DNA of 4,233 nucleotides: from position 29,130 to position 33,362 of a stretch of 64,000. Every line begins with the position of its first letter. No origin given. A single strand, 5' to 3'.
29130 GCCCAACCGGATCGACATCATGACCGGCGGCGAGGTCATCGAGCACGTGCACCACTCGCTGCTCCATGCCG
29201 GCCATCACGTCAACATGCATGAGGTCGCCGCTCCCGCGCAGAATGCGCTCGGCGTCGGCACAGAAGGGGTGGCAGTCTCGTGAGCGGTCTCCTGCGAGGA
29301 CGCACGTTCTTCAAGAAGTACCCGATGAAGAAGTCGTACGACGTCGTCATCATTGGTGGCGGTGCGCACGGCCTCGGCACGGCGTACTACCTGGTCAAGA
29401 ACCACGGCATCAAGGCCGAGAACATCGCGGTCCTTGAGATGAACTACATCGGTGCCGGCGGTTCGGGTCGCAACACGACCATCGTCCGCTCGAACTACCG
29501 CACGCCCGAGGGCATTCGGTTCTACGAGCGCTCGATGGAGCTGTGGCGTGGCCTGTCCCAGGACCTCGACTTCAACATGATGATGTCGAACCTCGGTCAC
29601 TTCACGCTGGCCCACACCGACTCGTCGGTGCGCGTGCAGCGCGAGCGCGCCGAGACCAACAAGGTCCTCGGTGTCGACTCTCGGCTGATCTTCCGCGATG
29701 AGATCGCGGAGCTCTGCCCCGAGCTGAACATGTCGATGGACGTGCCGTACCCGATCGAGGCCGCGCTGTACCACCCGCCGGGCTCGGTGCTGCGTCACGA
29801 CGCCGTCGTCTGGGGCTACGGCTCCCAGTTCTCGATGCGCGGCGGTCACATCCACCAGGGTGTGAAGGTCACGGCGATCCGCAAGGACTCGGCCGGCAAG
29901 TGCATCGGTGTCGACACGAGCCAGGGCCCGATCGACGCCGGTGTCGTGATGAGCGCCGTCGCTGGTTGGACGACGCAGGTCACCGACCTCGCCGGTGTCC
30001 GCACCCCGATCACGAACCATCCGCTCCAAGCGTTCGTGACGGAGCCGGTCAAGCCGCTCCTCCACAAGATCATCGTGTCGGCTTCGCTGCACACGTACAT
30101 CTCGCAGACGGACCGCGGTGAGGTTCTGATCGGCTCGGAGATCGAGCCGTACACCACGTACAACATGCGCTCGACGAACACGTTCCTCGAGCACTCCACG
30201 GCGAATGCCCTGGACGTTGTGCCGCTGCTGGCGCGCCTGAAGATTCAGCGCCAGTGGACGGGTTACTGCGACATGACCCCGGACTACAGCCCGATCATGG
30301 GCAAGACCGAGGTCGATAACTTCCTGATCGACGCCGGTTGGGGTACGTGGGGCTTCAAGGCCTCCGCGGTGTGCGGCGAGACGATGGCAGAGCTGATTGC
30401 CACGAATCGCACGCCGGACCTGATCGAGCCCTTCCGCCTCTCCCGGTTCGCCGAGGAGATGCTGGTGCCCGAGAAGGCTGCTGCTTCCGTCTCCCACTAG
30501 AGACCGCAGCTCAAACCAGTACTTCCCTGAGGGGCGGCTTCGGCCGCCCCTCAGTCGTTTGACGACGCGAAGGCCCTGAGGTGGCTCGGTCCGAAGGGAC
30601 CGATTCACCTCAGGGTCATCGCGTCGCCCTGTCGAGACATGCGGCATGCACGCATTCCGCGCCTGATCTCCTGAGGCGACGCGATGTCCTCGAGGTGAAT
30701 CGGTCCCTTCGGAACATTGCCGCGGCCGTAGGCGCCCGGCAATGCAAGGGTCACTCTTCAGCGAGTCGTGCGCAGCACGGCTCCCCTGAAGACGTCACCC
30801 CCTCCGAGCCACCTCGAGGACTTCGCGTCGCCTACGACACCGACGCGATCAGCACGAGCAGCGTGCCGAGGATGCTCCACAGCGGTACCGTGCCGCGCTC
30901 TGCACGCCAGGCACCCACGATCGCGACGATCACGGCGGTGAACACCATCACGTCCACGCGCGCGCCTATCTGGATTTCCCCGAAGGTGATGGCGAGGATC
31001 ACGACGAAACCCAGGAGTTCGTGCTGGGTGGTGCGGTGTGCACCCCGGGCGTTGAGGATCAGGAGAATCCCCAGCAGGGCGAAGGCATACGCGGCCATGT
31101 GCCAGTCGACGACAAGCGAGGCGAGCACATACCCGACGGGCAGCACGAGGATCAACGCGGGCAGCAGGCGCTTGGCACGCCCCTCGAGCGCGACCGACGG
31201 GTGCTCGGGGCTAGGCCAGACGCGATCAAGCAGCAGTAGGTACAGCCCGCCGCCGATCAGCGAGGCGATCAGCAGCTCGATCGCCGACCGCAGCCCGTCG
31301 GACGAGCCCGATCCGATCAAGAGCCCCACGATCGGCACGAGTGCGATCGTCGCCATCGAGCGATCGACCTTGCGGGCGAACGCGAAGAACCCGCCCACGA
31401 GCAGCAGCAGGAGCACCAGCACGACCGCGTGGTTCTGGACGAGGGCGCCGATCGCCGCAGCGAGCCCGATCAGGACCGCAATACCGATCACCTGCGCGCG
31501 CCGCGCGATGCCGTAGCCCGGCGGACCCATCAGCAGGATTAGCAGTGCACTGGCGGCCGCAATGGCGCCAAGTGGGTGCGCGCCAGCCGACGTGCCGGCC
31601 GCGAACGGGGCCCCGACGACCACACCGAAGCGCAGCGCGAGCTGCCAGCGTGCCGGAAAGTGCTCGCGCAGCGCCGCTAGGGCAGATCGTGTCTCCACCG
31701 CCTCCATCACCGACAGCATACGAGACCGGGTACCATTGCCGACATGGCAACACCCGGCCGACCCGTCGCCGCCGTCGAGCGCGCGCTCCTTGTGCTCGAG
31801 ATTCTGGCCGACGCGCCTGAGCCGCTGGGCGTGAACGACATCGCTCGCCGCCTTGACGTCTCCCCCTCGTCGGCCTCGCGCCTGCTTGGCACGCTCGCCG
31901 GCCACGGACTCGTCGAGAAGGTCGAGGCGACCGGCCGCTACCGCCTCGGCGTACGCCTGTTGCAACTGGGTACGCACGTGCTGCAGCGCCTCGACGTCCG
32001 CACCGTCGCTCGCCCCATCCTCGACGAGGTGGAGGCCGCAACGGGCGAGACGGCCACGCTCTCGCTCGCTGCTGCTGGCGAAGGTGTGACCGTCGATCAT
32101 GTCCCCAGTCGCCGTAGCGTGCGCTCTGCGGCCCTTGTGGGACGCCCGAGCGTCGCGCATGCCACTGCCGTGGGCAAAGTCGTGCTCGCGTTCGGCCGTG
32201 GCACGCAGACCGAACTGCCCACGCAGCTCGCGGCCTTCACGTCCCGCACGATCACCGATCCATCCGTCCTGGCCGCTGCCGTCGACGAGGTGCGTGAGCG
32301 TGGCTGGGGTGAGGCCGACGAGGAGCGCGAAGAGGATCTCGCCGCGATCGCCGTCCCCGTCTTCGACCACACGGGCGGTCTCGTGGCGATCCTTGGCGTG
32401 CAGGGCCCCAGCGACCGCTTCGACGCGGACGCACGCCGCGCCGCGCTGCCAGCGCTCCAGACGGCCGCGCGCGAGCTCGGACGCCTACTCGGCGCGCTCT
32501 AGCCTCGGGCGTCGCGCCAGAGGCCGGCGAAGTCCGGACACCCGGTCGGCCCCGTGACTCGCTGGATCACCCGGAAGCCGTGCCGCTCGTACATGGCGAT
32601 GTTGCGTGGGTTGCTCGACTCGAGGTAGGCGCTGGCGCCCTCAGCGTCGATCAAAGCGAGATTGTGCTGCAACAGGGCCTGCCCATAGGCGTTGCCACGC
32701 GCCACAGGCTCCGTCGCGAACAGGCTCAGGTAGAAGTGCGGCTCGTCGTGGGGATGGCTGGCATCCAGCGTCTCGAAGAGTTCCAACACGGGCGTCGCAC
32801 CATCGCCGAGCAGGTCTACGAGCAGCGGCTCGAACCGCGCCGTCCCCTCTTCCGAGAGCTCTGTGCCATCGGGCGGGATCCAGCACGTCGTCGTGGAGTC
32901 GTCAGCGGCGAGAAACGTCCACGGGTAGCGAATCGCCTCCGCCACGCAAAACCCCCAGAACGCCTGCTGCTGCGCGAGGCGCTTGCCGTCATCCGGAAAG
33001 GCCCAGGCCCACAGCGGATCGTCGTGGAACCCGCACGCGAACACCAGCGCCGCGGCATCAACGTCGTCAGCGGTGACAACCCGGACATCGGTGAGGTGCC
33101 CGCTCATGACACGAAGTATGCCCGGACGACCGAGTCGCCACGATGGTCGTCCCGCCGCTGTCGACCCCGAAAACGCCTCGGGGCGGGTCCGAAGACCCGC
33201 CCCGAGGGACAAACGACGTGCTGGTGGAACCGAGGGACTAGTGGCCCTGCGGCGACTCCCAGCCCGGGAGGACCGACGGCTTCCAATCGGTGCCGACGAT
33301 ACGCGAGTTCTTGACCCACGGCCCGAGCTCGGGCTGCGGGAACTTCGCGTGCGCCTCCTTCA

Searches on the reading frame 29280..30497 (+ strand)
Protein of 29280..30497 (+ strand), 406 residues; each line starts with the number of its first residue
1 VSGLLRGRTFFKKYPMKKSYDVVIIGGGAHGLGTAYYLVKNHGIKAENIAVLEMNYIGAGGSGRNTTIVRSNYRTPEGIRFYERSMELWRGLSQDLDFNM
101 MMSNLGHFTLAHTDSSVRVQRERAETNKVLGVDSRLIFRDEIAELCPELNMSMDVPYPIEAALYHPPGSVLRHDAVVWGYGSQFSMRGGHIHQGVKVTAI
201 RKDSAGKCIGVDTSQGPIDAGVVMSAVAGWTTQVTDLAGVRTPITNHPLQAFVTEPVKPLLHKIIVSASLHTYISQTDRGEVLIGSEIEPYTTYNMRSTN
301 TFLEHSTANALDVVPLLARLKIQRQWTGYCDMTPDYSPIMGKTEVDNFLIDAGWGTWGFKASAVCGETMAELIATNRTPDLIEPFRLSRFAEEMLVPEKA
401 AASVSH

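Call 21: search_protein_families(library=pfam, proteins=[window:29280-30497:+], max_evalue=0.00001)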
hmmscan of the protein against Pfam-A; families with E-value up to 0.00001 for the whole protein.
window:29280-30497:+ (406 aa): 1 family
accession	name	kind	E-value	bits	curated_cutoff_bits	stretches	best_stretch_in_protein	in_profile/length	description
PF01266.30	DAO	-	2.8e-60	205.2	27.9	1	21-372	1-353/353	FAD dependent oxidoreductase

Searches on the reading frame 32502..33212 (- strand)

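Call 48: search_protein_families(library=pfam, proteins=[window:32502-33212:-], max_evalue=0.001)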
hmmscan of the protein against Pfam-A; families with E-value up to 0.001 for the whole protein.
window:32502-33212:- (237 aa): 2 families
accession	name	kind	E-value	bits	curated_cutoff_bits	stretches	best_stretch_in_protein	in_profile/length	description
PF00583.31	Acetyltransf_1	-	3.3e-07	31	20.7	1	155-213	55-116/116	Acetyltransferase (GNAT) family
PF13508.13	Acetyltransf_7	-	4.4e-06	27.4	27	1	159-214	29-83/84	Acetyltransferase (GNAT) domain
